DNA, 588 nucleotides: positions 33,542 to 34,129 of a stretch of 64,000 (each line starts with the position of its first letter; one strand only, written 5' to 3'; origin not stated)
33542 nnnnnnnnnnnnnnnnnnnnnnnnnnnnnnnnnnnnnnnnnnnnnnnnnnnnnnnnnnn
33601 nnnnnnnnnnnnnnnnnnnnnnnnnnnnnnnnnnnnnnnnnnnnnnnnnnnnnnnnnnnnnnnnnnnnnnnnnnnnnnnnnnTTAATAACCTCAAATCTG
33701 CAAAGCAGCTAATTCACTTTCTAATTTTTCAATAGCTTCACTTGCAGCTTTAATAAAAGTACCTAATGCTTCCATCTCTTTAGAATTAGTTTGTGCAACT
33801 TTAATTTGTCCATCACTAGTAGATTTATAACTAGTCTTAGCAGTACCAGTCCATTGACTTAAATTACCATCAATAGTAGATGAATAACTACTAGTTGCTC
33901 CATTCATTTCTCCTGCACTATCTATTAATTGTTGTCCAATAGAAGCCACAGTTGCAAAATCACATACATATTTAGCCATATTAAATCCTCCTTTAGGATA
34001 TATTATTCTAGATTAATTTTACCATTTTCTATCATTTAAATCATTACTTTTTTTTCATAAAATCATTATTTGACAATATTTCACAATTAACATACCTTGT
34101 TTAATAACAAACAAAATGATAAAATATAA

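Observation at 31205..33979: WXG100 gene followed by three tandem effectors that share a WXG-like N-terminal module but have different cell-wall-hydrolase-like C-termini, with no immunity genes and no type VII core genes in view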

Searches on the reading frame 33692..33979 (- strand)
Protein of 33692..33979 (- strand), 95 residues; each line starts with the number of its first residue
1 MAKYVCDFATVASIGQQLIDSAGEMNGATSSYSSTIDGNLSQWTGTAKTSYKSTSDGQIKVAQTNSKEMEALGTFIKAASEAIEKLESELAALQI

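Call 3: search_protein_families(library=pfam, proteins=[window:33692-33979:-], max_evalue=1)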
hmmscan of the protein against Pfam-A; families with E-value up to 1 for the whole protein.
window:33692-33979:- (95 aa): 5 families
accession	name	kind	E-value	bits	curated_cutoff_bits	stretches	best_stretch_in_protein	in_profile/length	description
PF06013.18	WXG100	-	8.8e-05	23.1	27.3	1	7-87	5-85/86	Proteins of 100 residues with WXG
PF18879.6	EspA_EspE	-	0.0076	17.1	27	1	15-87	9-79/84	EspA/EspE family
PF19847.4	DUF6322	-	0.011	16.6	30.6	1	17-59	19-65/100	Family of unknown function (DUF6322)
PF00823.25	PPE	-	0.02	15.4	26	1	22-84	34-97/165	PPE family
PF08614.16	ATG16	-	0.044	14.4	33.7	1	29-94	72-136/200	Autophagy protein 16 (ATG16)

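Call 4: search_protein_families(library=ncbifam, proteins=[window:33692-33979:-], max_evalue=1)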
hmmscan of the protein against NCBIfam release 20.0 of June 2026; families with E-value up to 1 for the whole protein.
window:33692-33979:- (95 aa): 1 family
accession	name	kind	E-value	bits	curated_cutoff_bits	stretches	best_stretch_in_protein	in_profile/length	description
TIGR03930.1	WXG100_ESAT6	subfamily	3e-05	24.1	44.85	1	7-91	5-89/90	WXG100 family type VII secretion target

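Call 11: find_homologous_proteins(query=window:33692-33979:-, max_evalue=0.001)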
Query window:33692-33979:- (95 aa): 9 proteins with E <= 0.001 among 14 candidates.
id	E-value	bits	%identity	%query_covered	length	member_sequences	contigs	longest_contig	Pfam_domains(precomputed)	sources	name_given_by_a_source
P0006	1.1e-50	187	99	100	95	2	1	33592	-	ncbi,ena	-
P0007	1.5e-42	161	83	100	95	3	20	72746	-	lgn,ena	-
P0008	3.4e-39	150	79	100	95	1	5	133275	-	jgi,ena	-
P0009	2.8e-38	147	84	92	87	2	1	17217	-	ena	-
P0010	4.8e-33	130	68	100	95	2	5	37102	-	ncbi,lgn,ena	-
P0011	1.9e-32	129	67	100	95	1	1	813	-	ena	-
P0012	3.8e-31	124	66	100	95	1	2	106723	-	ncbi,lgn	-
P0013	1.4e-29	119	64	100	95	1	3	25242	-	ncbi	-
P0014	7.9e-29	117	63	100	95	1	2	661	-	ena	-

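Call 12: find_encoding_contigs(protein=P0006, flank=10000, max_places=3)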
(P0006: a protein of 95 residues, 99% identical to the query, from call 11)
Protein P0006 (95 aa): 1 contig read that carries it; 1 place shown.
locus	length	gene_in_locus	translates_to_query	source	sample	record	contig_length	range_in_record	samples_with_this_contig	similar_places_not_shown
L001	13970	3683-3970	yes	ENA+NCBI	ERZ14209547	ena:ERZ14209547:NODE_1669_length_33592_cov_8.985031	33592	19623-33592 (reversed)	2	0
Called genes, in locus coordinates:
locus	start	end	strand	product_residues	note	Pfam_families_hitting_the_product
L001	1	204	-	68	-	?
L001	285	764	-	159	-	-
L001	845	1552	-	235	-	-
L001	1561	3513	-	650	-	PF00270:DEAD (faint), PF04851:ResIII, PF17757:UvrB_inter, PF27431:UvrB_3rd, PF00271:Helicase_C, PF12344:UvrB, PF02151:UVR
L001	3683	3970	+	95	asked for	-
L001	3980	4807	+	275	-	-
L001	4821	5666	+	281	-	-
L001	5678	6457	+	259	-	PF18013:Phage_lysozyme2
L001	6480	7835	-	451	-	PF06347:SH3_4 (faint), PF08239:SH3_3, PF03734:YkuD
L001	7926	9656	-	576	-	PF00664:ABC_membrane, PF00005:ABC_tran, PF02463:SMC_N (weak)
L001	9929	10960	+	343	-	-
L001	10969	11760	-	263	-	-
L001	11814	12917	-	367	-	PF00535:Glycos_transf_2, PF07719:TPR_2 (faint), PF12895:ANAPC3 (faint)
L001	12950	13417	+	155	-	-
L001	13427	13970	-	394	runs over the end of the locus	PF28019:HmpF (faint), PF24568:CC_PcsB, PF01551:Peptidase_M23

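Call 13: find_encoding_contigs(protein=P0008, flank=10000, max_places=3)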
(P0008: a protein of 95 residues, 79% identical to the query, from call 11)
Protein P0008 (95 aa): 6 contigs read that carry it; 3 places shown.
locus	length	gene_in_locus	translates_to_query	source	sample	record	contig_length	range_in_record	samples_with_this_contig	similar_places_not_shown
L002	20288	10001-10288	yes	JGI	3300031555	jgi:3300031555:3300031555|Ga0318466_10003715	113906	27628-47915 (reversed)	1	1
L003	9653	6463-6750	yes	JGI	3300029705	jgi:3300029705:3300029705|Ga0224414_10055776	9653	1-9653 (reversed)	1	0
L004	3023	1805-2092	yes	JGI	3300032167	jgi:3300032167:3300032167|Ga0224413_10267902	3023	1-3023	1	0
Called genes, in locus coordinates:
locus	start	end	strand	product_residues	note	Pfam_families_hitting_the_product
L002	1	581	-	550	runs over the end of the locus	PF00485:PRK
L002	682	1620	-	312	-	PF10298:WhiA_N, PF14527:LAGLIDADG_WhiA, PF02650:HTH_WhiA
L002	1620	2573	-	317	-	PF01933:CofD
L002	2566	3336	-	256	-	PF01790:LGT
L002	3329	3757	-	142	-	PF04020:Phage_holin_4_2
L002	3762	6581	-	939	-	PF00005:ABC_tran (faint), PF02463:SMC_N (faint), PF03193:RsgA_GTPase (faint), PF13555:AAA_29 (faint), PF20703:nSTAND1 (faint), PF20720:nSTAND3 (faint), PF17760:UvrA_inter, PF17755:UvrA_DNA-bind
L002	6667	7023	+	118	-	PF05656:DUF805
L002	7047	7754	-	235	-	PF02578:Cu-oxidase_4 (weak)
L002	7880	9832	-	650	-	PF00270:DEAD (faint), PF04851:ResIII, PF17757:UvrB_inter, PF27431:UvrB_3rd, PF00271:Helicase_C, PF12344:UvrB, PF02151:UVR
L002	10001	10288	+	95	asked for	-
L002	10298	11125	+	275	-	-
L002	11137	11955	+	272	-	-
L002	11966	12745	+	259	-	PF18013:Phage_lysozyme2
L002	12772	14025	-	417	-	PF06347:SH3_4 (faint), PF08239:SH3_3, PF03734:YkuD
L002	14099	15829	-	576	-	PF00664:ABC_membrane, PF00005:ABC_tran, PF02463:SMC_N (weak)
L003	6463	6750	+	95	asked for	-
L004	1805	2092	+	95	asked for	-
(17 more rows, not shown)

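Call 14: find_encoding_contigs(protein=P0012, flank=10000, max_places=2)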
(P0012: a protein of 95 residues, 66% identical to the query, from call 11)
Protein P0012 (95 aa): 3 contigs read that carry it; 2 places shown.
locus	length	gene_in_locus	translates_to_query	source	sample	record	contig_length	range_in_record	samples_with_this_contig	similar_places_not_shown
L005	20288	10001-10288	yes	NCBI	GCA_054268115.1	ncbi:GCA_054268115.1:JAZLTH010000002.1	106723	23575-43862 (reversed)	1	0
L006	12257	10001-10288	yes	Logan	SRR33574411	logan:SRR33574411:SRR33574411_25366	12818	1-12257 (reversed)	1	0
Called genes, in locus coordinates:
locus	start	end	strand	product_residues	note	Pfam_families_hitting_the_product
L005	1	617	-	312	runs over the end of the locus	PF10298:WhiA_N, PF14528:LAGLIDADG_3 (faint), PF14527:LAGLIDADG_WhiA, PF02650:HTH_WhiA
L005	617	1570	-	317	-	PF01933:CofD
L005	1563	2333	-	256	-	PF01790:LGT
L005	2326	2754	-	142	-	PF04020:Phage_holin_4_2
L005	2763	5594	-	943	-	PF00005:ABC_tran (faint), PF02463:SMC_N (faint), PF03193:RsgA_GTPase (faint), PF13555:AAA_29 (faint), PF20703:nSTAND1 (faint), PF13304:AAA_21 (faint), PF17760:UvrA_inter, PF17755:UvrA_DNA-bind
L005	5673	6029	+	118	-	PF05656:DUF805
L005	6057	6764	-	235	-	PF02578:Cu-oxidase_4 (weak)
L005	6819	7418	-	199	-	-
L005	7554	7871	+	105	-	PF01381:HTH_3, PF12844:HTH_19, PF13560:HTH_31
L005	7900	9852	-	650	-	PF00270:DEAD (faint), PF04851:ResIII, PF17757:UvrB_inter, PF27431:UvrB_3rd, PF00271:Helicase_C, PF12344:UvrB, PF02151:UVR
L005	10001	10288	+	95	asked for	-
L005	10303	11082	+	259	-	PF18013:Phage_lysozyme2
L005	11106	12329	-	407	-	PF06347:SH3_4 (faint), PF08239:SH3_3, PF03734:YkuD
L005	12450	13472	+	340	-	-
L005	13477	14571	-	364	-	PF00535:Glycos_transf_2, PF07719:TPR_2 (faint)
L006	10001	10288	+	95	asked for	-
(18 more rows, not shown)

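Call 15: find_encoding_contigs(protein=P0013, flank=10000, max_places=2)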
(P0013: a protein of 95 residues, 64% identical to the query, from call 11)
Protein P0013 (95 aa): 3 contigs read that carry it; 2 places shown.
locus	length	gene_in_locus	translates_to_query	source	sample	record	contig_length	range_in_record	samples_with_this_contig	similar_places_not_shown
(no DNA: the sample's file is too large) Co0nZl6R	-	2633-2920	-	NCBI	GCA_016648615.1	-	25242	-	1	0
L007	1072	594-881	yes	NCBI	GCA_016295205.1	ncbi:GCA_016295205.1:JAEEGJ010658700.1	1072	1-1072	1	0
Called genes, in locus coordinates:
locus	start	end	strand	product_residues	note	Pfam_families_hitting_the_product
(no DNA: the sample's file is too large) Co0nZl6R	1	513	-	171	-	?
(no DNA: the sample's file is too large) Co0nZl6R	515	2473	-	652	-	PF00270:DEAD (faint), PF04851:ResIII, PF17757:UvrB_inter, PF27431:UvrB_3rd, PF00271:Helicase_C, PF12344:UvrB, PF02151:UVR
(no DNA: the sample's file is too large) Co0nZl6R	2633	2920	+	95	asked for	-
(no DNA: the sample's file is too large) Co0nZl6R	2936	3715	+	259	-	PF18013:Phage_lysozyme2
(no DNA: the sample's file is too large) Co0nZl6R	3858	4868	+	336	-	-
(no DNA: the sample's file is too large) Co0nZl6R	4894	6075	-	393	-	PF24161:CCDC39 (faint), PF24568:CC_PcsB, PF01551:Peptidase_M23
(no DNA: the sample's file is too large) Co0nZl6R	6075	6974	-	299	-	PF18075:FtsX_ECD, PF02687:FtsX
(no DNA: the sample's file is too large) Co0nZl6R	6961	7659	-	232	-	PF02463:SMC_N (faint), PF00005:ABC_tran, PF13304:AAA_21 (faint)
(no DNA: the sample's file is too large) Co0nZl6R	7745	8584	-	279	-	PF02588:YitT_membrane, PF10035:DUF2179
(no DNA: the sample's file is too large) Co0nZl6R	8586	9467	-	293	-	PF02588:YitT_membrane, PF19700:DUF6198 (weak), PF10035:DUF2179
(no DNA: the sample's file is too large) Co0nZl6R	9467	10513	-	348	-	PF03462:PCRF, PF00472:RF-1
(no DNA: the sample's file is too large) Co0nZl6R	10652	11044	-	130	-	PF01243:PNPOx_N, PF16242:Pyrid_ox_like (weak)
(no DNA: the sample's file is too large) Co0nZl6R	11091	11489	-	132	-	-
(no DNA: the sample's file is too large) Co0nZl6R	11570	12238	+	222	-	-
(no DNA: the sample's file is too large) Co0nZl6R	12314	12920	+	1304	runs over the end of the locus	PF00112:Peptidase_C1 (weak), PF09479:Flg_new, PF00404:Dockerin_1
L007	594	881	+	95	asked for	-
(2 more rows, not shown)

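Call 16: find_encoding_contigs(protein=P0010, flank=10000, max_places=2)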
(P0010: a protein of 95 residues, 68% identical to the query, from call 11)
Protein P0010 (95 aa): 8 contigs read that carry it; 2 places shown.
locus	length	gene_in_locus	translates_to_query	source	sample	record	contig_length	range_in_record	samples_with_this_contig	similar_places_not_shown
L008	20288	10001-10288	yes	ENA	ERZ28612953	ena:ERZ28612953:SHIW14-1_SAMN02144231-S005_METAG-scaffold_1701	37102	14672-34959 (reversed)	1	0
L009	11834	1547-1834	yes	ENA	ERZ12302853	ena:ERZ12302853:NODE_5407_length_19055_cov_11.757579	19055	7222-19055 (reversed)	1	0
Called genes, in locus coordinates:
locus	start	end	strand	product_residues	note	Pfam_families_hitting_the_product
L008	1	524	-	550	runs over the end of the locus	PF00485:PRK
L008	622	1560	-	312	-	PF10298:WhiA_N, PF14528:LAGLIDADG_3 (faint), PF14527:LAGLIDADG_WhiA, PF02650:HTH_WhiA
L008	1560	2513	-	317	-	PF01933:CofD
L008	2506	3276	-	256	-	PF01790:LGT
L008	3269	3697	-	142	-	PF04020:Phage_holin_4_2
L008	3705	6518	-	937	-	PF00005:ABC_tran (faint), PF02463:SMC_N (faint), PF03193:RsgA_GTPase (faint), PF13304:AAA_21 (faint), PF13555:AAA_29 (faint), PF20703:nSTAND1 (faint), PF17760:UvrA_inter, PF17755:UvrA_DNA-bind, +2 more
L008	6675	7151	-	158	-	-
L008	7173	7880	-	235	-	-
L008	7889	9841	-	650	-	PF00270:DEAD (faint), PF04851:ResIII, PF17757:UvrB_inter, PF27431:UvrB_3rd, PF00271:Helicase_C, PF12344:UvrB, PF02151:UVR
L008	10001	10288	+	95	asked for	-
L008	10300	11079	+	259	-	PF18013:Phage_lysozyme2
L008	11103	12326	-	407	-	PF08239:SH3_3, PF03734:YkuD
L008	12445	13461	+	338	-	-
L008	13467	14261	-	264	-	-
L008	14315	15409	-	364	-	PF00535:Glycos_transf_2, PF07719:TPR_2 (faint)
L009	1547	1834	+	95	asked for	-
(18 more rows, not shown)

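Call 79: search_solved_structures(query=A7, max_evalue=10, show_alignments=1)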
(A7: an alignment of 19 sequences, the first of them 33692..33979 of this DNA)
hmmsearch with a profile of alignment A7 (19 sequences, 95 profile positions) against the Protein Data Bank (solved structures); distinct sequences matched with E-value up to 10: 38.
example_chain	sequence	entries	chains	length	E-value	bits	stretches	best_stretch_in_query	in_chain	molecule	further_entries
4lws_B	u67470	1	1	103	0.00043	23.7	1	16-88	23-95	Uncharacterized protein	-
3fav_A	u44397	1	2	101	0.0014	22.1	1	1-89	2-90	ESAT-6-like protein esxB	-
6j19_B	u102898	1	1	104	0.0015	22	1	1-89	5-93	ESAT-6-like protein EsxB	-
1wa8_A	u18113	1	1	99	0.0051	20.3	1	7-89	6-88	ESAT-6 LIKE PROTEIN ESXB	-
4iyh_A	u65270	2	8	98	0.0054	20.2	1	9-91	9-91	Secreted protein EsxB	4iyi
3fav_B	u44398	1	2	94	0.0071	19.8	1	7-93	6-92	6 kDa early secretory antigenic target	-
4j7k_A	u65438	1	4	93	0.0077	19.7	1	9-88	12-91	secreted protein EsxB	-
4j41_A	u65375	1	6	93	0.0081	19.7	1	9-88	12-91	secreted protein EsxB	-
4j7j_A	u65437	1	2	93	0.0087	19.5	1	9-88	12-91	secreted protein EsxB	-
1wa8_B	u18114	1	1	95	0.009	19.5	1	7-93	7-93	6 KDA EARLY SECRETORY ANTIGENIC TARGET (ESAT-6)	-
2pms_C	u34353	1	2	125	0.015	18.8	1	22-92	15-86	PNEUMOCOCCAL SURFACE PROTEIN A (PSPA)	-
4j10_A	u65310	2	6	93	0.016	18.7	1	9-88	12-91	SECRETED PROTEIN ESXB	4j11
4j42_A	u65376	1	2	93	0.026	18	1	9-88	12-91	secreted protein EsxB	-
2vs0_A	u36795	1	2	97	0.028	17.9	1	28-91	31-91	VIRULENCE FACTOR ESXA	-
2vrz_A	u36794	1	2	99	0.031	17.8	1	28-91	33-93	VIRULENCE FACTOR ESXA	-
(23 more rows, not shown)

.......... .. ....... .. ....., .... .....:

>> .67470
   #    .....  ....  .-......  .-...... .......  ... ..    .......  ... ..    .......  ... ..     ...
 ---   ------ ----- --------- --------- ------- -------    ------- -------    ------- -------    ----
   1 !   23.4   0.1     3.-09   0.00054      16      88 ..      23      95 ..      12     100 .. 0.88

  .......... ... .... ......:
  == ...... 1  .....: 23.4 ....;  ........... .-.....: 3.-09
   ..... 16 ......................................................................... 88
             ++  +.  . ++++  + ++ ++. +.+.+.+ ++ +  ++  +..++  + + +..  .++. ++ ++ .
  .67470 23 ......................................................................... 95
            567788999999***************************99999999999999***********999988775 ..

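Call 96: search_protein_families(library=phrogs, proteins=[window:33692-33979:-], max_evalue=0.01)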
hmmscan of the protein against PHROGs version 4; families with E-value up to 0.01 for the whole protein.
window:33692-33979:- (95 aa): 0 families
